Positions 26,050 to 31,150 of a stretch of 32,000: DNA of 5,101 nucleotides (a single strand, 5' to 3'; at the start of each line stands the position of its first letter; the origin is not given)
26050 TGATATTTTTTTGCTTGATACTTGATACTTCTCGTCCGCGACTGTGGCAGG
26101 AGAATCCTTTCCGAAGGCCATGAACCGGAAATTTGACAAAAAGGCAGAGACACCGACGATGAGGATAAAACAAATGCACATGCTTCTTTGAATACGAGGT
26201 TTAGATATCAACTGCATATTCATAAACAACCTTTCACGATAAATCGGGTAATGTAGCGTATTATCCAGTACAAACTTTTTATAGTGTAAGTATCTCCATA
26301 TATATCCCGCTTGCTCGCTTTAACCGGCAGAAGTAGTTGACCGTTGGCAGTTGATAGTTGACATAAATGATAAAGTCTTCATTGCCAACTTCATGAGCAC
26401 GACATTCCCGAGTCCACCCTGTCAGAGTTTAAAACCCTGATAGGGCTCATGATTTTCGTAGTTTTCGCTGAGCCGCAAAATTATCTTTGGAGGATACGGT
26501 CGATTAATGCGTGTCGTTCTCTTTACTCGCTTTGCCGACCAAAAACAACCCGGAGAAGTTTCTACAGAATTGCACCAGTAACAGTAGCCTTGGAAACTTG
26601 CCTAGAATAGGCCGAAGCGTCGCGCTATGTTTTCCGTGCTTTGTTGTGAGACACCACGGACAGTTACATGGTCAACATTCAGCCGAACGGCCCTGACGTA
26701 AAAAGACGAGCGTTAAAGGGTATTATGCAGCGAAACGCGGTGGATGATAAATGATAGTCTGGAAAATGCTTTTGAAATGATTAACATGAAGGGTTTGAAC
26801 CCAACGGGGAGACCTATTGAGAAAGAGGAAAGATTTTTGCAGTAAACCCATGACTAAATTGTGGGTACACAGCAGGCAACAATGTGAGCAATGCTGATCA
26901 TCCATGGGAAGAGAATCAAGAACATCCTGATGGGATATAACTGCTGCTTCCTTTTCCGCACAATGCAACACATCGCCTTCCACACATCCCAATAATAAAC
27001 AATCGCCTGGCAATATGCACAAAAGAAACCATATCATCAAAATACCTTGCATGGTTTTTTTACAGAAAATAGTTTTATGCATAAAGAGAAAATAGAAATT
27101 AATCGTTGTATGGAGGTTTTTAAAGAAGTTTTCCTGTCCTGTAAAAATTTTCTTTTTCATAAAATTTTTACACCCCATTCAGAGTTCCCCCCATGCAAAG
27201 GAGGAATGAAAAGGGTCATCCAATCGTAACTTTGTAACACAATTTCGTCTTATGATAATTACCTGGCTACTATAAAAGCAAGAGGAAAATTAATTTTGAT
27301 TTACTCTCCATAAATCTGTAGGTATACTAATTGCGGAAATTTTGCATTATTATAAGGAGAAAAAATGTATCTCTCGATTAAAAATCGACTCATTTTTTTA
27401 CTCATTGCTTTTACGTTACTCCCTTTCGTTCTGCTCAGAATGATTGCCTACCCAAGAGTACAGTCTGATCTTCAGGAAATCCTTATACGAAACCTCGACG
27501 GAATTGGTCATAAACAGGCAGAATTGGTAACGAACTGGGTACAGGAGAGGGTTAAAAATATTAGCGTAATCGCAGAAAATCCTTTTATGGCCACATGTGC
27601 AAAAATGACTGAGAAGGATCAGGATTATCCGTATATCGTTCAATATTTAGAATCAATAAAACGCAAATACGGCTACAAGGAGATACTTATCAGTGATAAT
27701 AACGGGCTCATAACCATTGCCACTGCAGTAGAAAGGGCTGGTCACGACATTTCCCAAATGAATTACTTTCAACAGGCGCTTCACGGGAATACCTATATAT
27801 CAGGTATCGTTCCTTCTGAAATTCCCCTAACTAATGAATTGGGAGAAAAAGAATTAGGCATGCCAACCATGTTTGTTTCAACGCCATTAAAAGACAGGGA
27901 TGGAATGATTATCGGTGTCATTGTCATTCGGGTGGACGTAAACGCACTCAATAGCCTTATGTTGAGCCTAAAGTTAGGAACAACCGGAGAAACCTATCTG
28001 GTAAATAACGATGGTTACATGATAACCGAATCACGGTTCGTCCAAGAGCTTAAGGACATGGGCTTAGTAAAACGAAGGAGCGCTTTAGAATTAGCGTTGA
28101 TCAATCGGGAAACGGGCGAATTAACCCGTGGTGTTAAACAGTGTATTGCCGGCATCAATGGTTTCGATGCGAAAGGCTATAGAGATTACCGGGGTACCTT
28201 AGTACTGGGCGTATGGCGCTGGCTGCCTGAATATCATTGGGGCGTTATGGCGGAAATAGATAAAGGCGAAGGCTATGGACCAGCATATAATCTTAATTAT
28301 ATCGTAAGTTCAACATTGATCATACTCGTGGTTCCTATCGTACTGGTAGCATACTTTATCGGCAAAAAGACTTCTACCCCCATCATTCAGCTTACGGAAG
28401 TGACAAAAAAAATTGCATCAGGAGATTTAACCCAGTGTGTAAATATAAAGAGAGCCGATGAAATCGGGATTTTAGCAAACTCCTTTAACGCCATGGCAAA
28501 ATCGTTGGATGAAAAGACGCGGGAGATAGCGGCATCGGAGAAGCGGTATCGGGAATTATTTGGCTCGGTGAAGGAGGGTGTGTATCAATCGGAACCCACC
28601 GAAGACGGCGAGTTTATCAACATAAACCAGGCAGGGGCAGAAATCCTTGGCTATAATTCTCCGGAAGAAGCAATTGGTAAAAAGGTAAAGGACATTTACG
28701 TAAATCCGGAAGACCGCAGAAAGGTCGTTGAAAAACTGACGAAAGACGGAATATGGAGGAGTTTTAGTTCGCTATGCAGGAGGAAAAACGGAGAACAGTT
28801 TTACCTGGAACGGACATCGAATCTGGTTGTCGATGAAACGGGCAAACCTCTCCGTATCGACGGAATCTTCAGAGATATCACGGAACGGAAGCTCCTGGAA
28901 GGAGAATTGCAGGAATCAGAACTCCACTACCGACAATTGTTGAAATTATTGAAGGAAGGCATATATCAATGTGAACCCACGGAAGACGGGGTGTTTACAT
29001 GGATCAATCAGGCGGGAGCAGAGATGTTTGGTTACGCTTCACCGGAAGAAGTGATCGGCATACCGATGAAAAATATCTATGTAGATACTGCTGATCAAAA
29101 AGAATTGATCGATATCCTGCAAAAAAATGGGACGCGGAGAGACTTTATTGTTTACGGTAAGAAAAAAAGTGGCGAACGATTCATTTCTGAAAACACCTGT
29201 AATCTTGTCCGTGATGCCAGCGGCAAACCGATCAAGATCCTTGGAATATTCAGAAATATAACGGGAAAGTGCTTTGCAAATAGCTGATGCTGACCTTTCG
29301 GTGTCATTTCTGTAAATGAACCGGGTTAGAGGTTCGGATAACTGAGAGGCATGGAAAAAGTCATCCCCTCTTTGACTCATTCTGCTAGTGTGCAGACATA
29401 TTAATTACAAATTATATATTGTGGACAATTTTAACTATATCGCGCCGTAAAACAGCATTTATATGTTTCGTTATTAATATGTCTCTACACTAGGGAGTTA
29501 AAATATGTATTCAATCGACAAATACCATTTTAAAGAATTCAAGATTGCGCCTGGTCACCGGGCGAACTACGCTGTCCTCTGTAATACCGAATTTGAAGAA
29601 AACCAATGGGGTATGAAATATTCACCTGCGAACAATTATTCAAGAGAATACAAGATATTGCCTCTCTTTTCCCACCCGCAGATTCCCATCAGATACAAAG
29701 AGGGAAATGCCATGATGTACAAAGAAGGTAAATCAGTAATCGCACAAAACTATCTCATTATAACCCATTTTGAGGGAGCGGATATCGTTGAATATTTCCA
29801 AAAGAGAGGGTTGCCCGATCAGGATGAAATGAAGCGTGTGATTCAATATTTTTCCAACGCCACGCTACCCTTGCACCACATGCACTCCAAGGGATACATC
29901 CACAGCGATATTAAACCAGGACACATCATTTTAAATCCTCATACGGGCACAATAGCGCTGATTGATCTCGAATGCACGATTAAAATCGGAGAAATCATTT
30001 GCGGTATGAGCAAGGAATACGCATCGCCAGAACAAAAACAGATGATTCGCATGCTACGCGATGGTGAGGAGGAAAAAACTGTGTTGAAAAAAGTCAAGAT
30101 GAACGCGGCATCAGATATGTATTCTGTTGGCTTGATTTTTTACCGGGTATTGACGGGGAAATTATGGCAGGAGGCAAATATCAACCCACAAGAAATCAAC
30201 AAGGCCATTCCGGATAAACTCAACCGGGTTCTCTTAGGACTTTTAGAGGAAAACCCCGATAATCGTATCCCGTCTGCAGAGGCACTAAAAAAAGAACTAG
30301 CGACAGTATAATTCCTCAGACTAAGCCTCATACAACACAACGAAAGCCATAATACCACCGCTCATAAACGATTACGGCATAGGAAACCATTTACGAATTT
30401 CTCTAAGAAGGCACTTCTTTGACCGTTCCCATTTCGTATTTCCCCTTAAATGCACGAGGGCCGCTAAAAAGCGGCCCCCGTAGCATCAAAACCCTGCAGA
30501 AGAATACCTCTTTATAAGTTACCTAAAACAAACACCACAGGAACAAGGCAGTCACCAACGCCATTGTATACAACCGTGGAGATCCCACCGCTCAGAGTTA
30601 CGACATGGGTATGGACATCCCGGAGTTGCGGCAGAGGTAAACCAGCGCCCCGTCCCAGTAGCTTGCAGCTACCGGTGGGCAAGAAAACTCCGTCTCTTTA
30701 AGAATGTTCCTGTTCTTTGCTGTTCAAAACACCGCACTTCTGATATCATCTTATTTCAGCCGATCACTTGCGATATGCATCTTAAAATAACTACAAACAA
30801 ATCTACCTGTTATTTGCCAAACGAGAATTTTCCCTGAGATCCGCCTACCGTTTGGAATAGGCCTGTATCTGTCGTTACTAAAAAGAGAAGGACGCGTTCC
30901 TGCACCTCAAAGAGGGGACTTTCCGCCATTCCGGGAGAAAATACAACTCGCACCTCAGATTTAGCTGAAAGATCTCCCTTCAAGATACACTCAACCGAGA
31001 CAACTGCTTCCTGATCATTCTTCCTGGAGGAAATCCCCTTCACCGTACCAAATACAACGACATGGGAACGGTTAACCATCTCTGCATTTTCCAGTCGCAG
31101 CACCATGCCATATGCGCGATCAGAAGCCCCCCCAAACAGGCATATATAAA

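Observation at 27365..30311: Output-less Cache-HAMP-PAS-PAS membrane sensor followed by a stand-alone Hanks kinase with degenerate catalytic motifs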

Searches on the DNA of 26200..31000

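Call 64: search_rna_families(source=window, start=26200, end=31000, threshold=evalue, max_evalue=1)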
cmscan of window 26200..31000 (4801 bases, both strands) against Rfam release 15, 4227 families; matches with E-value up to 1: 0.
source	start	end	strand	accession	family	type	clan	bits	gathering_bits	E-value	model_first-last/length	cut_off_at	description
